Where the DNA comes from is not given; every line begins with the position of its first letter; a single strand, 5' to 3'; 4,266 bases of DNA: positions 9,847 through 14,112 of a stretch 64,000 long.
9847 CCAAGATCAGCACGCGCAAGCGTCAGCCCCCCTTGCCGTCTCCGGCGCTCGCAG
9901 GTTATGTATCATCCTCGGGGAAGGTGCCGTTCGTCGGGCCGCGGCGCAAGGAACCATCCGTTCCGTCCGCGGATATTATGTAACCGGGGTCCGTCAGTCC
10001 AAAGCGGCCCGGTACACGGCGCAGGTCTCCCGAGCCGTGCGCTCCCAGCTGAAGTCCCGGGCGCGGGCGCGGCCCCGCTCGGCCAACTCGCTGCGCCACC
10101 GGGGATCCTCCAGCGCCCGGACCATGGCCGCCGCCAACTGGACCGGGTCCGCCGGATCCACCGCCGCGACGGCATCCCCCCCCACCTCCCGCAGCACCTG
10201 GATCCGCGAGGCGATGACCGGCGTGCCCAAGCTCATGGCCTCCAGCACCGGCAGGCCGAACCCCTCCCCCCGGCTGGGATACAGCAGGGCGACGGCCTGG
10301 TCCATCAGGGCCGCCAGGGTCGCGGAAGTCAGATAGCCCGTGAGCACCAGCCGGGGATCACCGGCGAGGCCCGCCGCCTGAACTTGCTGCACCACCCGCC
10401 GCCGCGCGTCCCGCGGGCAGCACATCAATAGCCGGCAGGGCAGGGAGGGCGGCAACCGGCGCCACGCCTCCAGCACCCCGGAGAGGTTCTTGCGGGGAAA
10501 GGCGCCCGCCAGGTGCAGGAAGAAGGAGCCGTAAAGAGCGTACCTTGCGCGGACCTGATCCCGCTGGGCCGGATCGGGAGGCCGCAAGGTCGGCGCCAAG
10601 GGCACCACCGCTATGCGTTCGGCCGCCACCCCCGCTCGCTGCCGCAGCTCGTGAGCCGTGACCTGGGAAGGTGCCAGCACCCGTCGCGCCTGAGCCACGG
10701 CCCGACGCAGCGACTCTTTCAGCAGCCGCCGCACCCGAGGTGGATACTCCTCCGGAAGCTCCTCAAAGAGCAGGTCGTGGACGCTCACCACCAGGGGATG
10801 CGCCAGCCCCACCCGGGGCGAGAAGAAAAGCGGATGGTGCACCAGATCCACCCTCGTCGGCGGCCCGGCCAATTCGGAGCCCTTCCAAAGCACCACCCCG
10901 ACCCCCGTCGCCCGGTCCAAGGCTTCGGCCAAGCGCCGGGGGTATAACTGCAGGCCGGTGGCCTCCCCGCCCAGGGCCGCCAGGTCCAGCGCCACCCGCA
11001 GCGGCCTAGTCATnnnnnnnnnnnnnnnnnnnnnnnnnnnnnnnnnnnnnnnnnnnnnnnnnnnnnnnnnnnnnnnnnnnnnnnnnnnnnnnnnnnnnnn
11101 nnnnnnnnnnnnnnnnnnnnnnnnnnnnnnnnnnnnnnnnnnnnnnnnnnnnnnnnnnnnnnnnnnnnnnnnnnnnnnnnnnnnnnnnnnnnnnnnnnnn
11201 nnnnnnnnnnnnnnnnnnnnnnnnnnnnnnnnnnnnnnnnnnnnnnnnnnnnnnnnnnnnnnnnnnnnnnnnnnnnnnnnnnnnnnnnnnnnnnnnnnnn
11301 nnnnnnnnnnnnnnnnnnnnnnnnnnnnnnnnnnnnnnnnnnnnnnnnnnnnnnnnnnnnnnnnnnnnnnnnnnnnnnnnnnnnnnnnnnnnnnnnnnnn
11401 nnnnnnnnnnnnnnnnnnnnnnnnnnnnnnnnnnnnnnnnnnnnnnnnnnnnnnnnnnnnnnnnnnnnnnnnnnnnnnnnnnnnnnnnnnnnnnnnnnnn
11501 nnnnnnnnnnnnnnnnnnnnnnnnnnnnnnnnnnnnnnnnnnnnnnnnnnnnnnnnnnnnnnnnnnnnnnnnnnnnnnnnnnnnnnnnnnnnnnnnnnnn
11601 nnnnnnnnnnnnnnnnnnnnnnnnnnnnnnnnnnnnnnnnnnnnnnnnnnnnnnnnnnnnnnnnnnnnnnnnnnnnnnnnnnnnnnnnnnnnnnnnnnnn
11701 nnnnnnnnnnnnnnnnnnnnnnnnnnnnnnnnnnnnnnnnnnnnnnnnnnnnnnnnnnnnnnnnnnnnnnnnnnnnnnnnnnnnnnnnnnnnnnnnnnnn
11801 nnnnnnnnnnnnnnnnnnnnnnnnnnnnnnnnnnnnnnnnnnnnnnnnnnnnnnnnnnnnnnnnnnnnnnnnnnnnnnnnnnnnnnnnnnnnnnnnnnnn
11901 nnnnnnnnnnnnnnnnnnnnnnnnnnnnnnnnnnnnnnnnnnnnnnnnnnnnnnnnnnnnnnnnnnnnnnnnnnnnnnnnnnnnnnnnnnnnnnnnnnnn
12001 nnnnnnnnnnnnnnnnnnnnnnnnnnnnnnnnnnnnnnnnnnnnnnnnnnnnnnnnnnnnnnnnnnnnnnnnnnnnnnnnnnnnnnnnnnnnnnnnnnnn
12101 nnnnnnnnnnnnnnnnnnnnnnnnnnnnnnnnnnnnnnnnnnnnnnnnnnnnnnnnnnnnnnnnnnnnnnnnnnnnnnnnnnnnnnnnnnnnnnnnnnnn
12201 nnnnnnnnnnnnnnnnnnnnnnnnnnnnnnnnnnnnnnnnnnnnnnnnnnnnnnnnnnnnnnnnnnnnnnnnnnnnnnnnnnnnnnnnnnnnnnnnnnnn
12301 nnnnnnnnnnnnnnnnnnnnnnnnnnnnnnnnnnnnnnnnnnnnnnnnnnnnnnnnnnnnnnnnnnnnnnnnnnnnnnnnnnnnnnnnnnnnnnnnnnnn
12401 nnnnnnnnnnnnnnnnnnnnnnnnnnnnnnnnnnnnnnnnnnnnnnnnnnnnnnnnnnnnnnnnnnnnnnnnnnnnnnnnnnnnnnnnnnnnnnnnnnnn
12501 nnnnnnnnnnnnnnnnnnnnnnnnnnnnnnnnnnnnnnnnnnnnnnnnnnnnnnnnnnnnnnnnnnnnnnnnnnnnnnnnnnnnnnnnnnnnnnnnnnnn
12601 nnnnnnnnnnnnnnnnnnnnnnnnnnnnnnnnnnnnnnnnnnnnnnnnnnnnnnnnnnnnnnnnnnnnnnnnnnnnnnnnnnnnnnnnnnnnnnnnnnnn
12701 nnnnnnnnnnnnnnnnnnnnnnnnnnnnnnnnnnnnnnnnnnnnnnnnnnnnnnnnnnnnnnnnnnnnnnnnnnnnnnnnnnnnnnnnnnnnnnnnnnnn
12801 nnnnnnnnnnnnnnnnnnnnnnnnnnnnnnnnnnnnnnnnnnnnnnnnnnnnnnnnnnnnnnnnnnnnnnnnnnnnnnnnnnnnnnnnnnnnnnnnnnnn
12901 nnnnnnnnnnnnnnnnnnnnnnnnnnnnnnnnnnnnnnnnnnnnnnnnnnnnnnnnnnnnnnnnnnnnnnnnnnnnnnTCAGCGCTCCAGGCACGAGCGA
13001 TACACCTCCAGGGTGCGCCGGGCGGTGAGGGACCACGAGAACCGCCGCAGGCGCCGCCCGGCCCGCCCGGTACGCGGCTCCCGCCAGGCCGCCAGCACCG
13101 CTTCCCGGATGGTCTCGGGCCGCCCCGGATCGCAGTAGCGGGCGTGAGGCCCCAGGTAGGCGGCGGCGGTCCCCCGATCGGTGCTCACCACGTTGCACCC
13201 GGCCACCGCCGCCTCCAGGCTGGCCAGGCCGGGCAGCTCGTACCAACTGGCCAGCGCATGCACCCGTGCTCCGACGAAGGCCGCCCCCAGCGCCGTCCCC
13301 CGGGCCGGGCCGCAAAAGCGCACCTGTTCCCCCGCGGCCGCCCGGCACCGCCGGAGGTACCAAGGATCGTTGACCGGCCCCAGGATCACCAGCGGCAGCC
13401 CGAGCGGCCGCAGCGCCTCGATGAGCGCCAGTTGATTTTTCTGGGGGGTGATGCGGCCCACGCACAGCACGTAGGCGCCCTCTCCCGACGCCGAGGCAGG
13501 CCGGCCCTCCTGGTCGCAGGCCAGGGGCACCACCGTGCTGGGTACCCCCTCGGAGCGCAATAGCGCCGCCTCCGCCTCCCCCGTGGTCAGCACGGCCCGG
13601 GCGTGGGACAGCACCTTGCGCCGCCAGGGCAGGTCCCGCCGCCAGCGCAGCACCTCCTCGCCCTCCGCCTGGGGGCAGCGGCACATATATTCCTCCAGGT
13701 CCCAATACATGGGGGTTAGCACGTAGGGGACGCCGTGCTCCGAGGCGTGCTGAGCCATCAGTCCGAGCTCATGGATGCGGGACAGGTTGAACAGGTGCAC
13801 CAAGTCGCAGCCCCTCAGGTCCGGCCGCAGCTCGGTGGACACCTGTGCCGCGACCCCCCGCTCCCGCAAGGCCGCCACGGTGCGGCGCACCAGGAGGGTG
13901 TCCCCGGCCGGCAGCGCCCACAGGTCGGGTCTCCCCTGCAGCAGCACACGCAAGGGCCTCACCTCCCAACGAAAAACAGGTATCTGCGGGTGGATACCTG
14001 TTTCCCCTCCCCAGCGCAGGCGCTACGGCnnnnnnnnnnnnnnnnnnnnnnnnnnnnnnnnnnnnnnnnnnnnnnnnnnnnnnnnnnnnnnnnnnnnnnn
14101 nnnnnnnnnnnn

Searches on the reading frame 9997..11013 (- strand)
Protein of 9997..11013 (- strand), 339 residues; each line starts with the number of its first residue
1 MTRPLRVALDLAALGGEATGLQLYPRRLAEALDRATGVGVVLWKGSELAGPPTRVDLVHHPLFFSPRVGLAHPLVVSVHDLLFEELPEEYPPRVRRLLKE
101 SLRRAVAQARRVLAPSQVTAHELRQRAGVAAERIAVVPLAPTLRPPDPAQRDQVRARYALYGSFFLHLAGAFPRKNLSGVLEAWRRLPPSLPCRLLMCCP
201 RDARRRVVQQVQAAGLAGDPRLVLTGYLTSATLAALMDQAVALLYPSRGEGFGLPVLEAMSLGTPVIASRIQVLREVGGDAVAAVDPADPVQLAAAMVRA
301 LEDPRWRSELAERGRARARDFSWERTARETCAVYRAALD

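Call 11: search_protein_families(library=pfam, proteins=[window:9997-11013:-], max_evalue=0.001)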
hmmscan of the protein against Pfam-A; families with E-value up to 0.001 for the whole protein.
window:9997-11013:- (339 aa): 5 families
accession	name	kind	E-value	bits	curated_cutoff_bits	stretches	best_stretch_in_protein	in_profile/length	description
PF00534.26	Glycos_transf_1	-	5.1e-21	75.4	26.4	1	164-316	17-171/172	Glycosyl transferases group 1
PF13692.12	Glyco_trans_1_4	-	5.4e-21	75.8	27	1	169-303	7-142/142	Glycosyl transferases group 1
PF13439.12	Glyco_transf_4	-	8.9e-13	49.1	28.5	1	54-138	72-163/170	Glycosyltransferase Family 4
PF20706.3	GT4-conflict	-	7.7e-10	38.7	26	1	103-329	141-384/385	Family 4 Glycosyltransferase in conflict systems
PF13524.12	Glyco_trans_1_2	-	1.5e-07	31.9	25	1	221-331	28-143/144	Glycosyl transferase-like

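Call 32: search_protein_families(library=ncbifam, proteins=[window:9997-11013:-], max_evalue=0.00001)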
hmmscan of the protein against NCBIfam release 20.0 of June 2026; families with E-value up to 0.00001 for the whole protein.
window:9997-11013:- (339 aa): 13 families
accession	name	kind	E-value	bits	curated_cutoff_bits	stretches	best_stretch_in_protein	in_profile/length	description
TIGR04047.1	MSMEG_0565_glyc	hypoth_equivalog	1.5e-33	116.4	259.85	1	98-336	128-373/373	MSMEG_0565 family glycosyltransferase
NF038229.1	Glyco4_Geo_Pelo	equivalog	1.3e-17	63.8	400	1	100-338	101-337/338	GPMC system family 4 glycosyltransferase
NF053787.1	GlcN_PG_synth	equivalog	6.9e-17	61.3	480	1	92-337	127-359/361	N-acetylglucosaminyl phosphatidylglycerol synthase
TIGR03449.1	mycothiol_MshA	equivalog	2.7e-16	59.5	462.5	1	103-338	159-404/406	D-inositol-3-phosphate glycosyltransferase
TIGR02149.1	glgA_Coryne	subfamily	5.5e-15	55.4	302.4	1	103-336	139-389/391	glycogen synthase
TIGR03088.1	stp2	hypoth_equivalog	8.8e-14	51.3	409.05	1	193-337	230-373/374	TIGR03088 family PEP-CTERM/XrtA system glycosyltransferase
TIGR03999.1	thiol_BshA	equivalog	1.9e-13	50.1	273.7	1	101-338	137-374/375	N-acetyl-alpha-D-glucosaminyl L-malate synthase BshA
NF041876.1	EPS_EpsE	equivalog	3.2e-13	49.7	400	1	204-328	262-387/389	exopolysaccharide biosynthesis GT4 family glycosyltransferase EpsE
NF038295.1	EPS_HpsP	equivalog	6.2e-13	48.5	550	1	124-336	169-386/388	hormogonium polysaccharide biosynthesis glycosyltransferase HpsP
NF041010.1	glycosy_Agl16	equivalog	8.4e-11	41.3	575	1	110-336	135-350/352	glycosylation protein Agl16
TIGR04348.1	TIGR04348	equivalog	1.9e-09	37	300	1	209-329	182-303/310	selenoneine biosynthesis selenosugar synthase SenB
NF053513.1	Gtran_IagA_BgsA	equivalog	6.6e-07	28.6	460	1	220-338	215-332/333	LTA glycolipid anchor biosynthesis glycosyltransferase, IagA/BgsA family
TIGR04063.1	stp3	hypoth_equivalog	5.2e-06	25.6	442.05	1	105-337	154-395/397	TIGR04063 family PEP-CTERM/XrtA system glycosyltransferase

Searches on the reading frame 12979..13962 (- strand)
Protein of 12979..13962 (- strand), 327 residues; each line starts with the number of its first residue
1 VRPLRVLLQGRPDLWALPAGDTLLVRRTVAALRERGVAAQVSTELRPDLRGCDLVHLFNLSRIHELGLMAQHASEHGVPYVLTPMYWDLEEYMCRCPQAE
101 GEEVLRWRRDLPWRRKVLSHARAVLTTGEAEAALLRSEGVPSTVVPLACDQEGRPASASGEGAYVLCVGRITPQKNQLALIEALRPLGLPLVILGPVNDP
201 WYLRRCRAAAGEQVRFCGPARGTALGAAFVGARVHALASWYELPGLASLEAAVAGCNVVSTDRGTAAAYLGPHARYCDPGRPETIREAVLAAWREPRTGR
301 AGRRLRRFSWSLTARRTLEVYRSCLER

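Call 3: search_protein_families(library=pfam, proteins=[window:12979-13962:-], max_evalue=0.01)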
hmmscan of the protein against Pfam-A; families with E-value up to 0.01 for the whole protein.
window:12979-13962:- (327 aa): 4 families
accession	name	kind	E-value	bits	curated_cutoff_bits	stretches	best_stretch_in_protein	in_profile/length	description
PF13692.12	Glyco_trans_1_4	-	5.9e-13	49.7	27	1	164-292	3-139/142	Glycosyl transferases group 1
PF00534.26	Glycos_transf_1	-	1.7e-11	44.4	26.4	1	160-294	13-157/172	Glycosyl transferases group 1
PF13579.12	Glyco_trans_4_4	-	2.5e-09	38.1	29.7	1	16-145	44-155/158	Glycosyl transferase 4-like domain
PF13439.12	Glyco_transf_4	-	8.5e-05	23.1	28.5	1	31-150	50-167/170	Glycosyltransferase Family 4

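Call 32: search_protein_families(library=ncbifam, proteins=[window:12979-13962:-], max_evalue=0.00001)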
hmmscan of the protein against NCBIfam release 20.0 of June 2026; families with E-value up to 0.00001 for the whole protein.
window:12979-13962:- (327 aa): 2 families
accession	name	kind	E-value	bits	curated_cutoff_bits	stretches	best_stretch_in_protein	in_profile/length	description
TIGR04047.1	MSMEG_0565_glyc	hypoth_equivalog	1.6e-12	47.2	259.85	1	153-322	184-372/373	MSMEG_0565 family glycosyltransferase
NF041010.1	glycosy_Agl16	equivalog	1.1e-06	27.8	575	1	159-270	176-292/352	glycosylation protein Agl16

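Call 83: search_solved_structures(query=window:12979-13950:-, max_evalue=0.001)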
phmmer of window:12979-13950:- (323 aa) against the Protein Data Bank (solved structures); distinct sequences matched with E-value up to 0.001: 3.
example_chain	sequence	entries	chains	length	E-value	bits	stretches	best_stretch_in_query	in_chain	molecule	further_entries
8x3q_C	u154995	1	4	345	2.5e-05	26.6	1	157-270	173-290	Glycosyl transferase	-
2r60_A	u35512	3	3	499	2.8e-05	26.4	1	229-321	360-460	Glycosyl transferase, group 1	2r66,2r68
7fg9_A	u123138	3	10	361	2.8e-05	26.4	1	157-270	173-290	Glycosyl transferase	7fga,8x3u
